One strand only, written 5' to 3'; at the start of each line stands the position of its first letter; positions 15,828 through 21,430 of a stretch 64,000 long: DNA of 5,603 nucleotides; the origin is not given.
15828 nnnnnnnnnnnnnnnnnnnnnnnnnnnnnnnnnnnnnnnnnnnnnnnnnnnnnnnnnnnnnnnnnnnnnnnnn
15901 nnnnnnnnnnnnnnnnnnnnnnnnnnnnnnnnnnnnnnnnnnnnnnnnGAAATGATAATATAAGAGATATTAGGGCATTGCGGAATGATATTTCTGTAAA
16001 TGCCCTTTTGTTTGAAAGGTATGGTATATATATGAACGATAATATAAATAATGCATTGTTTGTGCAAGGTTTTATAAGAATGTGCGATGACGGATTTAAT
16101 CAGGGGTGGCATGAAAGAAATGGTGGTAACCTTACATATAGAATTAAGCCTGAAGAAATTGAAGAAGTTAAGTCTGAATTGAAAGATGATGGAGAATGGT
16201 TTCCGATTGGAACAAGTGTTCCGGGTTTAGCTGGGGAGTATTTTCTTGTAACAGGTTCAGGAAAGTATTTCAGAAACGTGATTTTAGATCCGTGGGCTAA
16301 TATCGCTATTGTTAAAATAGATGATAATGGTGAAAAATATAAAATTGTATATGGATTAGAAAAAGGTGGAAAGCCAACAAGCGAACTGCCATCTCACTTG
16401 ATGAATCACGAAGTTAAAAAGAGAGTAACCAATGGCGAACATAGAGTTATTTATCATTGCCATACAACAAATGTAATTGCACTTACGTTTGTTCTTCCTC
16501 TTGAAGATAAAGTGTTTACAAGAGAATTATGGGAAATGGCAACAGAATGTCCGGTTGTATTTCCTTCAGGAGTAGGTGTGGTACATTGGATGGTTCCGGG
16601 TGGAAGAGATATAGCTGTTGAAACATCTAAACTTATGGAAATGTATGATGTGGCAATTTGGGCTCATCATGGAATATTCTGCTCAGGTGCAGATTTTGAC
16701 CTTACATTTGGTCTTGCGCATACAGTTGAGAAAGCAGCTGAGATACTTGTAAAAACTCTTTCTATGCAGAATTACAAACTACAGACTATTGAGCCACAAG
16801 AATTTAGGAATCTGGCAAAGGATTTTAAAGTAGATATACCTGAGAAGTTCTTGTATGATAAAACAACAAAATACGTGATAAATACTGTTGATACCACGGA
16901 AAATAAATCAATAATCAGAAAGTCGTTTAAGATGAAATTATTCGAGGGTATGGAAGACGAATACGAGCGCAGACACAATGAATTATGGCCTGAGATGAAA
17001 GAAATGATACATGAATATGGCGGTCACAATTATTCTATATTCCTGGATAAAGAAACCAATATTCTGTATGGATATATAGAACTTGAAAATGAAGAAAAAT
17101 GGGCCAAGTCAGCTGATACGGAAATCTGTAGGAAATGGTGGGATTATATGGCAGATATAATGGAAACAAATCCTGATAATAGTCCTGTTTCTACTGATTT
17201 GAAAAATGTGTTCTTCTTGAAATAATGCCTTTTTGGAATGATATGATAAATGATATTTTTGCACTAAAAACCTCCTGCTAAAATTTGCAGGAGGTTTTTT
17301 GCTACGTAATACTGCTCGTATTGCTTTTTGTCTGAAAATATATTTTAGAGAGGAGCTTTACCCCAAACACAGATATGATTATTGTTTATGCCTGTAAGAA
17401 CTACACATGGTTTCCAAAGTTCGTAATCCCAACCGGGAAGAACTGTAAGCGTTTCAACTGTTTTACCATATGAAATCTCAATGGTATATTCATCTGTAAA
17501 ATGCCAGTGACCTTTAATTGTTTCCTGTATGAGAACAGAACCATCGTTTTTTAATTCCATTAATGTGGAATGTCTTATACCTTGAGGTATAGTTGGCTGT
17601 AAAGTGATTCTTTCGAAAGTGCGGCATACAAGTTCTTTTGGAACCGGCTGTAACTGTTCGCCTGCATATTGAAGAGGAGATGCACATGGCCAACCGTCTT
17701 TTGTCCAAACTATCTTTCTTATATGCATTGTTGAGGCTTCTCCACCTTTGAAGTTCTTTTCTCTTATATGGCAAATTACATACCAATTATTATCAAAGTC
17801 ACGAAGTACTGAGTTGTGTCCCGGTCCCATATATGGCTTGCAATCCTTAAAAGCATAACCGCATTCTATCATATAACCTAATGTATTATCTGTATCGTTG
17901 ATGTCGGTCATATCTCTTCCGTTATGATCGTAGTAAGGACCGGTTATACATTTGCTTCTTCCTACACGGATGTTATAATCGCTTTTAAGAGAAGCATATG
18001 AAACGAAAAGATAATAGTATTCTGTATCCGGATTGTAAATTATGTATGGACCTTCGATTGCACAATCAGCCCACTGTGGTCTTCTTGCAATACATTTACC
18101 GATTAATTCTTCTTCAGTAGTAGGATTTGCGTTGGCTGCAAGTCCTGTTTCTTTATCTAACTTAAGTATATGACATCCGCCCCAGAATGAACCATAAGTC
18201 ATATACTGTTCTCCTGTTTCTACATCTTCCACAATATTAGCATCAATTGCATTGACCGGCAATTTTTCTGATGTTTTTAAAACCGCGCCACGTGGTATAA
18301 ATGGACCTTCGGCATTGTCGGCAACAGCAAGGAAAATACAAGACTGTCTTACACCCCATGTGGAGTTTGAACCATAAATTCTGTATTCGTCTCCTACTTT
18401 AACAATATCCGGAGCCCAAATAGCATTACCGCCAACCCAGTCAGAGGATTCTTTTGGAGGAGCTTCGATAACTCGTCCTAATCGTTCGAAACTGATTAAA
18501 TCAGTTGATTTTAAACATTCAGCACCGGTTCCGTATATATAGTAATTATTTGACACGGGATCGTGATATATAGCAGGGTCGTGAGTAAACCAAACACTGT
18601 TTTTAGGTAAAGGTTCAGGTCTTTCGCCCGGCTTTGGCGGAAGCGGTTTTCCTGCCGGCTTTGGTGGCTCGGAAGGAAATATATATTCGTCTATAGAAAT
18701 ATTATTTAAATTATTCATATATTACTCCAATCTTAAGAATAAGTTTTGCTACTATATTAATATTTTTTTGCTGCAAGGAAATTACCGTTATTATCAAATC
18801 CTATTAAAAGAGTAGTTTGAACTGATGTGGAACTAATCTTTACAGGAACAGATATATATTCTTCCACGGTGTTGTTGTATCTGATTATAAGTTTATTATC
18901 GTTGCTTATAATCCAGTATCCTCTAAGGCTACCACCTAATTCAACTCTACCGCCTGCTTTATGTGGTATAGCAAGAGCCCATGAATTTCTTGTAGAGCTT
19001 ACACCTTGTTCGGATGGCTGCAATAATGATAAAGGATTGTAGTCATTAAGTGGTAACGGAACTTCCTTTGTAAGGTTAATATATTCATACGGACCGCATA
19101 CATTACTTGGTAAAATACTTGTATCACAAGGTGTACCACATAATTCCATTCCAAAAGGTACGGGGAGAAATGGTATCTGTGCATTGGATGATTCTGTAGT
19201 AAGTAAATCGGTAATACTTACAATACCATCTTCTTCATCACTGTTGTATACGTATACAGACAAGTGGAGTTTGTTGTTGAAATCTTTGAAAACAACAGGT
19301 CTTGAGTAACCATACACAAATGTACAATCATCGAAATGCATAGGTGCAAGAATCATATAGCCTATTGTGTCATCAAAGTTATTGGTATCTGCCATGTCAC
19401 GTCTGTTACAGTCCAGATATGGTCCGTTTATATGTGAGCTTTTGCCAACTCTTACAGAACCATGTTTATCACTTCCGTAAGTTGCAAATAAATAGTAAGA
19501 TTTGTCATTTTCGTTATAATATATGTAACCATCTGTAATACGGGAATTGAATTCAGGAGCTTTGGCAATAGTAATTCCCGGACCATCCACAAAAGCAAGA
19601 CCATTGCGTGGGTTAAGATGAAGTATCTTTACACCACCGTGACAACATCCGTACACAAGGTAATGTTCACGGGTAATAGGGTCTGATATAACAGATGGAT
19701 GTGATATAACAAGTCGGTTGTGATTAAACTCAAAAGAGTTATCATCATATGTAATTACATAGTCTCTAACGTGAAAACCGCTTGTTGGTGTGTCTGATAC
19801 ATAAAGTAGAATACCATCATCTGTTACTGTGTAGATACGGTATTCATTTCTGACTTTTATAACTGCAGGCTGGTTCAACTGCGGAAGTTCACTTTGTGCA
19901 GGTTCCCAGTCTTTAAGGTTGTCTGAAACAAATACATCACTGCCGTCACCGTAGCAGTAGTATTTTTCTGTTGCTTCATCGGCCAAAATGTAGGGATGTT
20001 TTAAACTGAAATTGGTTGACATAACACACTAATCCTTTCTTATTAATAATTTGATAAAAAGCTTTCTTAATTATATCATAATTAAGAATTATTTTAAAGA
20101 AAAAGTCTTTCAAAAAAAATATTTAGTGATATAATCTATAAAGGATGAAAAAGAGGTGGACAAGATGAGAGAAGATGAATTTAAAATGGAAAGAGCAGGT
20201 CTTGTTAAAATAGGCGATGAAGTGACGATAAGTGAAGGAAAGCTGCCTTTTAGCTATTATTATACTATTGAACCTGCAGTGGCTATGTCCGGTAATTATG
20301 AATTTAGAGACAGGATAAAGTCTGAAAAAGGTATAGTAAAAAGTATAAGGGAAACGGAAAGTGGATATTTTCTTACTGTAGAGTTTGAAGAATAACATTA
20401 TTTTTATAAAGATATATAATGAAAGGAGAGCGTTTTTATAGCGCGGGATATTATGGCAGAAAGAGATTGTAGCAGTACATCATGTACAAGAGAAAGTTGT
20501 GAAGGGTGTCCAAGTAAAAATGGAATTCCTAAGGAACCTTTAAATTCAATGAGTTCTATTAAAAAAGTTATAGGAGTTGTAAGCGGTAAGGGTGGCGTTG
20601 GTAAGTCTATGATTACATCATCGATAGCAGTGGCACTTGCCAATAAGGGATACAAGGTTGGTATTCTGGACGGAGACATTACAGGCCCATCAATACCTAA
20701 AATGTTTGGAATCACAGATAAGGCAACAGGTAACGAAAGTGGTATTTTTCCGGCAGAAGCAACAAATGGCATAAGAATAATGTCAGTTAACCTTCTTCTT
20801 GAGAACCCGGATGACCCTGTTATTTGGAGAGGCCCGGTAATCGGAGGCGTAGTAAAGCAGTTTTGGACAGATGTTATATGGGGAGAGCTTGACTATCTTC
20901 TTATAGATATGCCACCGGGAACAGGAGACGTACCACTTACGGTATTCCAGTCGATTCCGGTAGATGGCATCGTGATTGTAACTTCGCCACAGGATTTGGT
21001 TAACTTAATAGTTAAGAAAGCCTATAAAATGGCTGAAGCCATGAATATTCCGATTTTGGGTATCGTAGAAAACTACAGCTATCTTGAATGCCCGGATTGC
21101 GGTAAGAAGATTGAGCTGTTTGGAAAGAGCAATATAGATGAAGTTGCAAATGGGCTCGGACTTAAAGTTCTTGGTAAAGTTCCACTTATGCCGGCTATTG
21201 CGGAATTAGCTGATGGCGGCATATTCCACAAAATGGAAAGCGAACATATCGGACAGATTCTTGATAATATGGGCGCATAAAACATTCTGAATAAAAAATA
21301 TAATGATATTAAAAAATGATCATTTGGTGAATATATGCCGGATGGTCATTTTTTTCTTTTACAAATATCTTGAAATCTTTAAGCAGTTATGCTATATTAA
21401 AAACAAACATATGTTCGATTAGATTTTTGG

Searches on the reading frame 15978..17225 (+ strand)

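Call 91: search_protein_families(library=pfam, proteins=[window:15978-17225:+], max_evalue=0.00001)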
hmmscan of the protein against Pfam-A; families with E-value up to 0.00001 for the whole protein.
window:15978-17225:+ (415 aa): 2 families
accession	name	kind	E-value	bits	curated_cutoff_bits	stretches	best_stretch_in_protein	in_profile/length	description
PF05336.19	rhaM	-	3.9e-29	101.4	23.4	1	314-412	1-103/105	L-rhamnose mutarotase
PF00596.27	Aldolase_II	-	2.7e-22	80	22.2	1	33-257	4-182/183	Class II Aldolase and Adducin N-terminal domain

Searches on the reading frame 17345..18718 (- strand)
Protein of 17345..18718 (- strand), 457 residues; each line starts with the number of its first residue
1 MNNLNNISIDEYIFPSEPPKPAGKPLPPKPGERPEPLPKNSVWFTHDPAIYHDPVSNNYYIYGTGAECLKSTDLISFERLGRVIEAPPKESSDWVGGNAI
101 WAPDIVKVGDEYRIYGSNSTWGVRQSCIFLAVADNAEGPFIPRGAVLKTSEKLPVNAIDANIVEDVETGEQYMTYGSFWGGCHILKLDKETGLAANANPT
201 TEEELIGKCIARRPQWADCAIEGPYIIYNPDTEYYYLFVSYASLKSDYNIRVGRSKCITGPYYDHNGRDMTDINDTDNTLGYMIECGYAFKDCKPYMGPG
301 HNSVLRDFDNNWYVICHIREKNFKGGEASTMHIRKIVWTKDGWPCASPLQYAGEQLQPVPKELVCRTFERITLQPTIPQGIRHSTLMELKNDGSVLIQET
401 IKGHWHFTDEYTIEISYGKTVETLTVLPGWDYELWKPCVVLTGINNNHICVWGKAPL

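Call 91: search_protein_families(library=pfam, proteins=[window:17345-18718:-], max_evalue=0.00001)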
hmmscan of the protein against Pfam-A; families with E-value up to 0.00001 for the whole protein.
window:17345-18718:- (457 aa): 2 families
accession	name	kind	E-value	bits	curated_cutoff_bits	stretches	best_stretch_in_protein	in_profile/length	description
PF04616.20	Glyco_hydro_43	-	3.5e-40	138.6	32.2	1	44-344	9-288/288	Glycosyl hydrolases family 43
PF16369.11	GH43_C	-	7.2e-13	49.3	23.4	1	348-453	1-100/100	C-terminal lipocalin-like domain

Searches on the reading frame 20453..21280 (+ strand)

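Call 91: search_protein_families(library=pfam, proteins=[window:20453-21280:+], max_evalue=0.00001)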
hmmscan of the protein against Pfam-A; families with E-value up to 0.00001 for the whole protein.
window:20453-21280:+ (275 aa): 3 families
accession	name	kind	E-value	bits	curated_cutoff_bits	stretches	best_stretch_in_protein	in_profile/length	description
PF10609.15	ParA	-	7.4e-92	307.7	27.1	1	36-263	2-231/246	NUBPL iron-transfer P-loop NTPase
PF01656.29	CbiA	-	7.7e-11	42.5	25.4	1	40-251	1-117/125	CobQ/CobB/MinD/ParA nucleotide binding domain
PF13614.12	AAA_31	-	6.2e-07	30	27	1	38-76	2-40/177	AAA domain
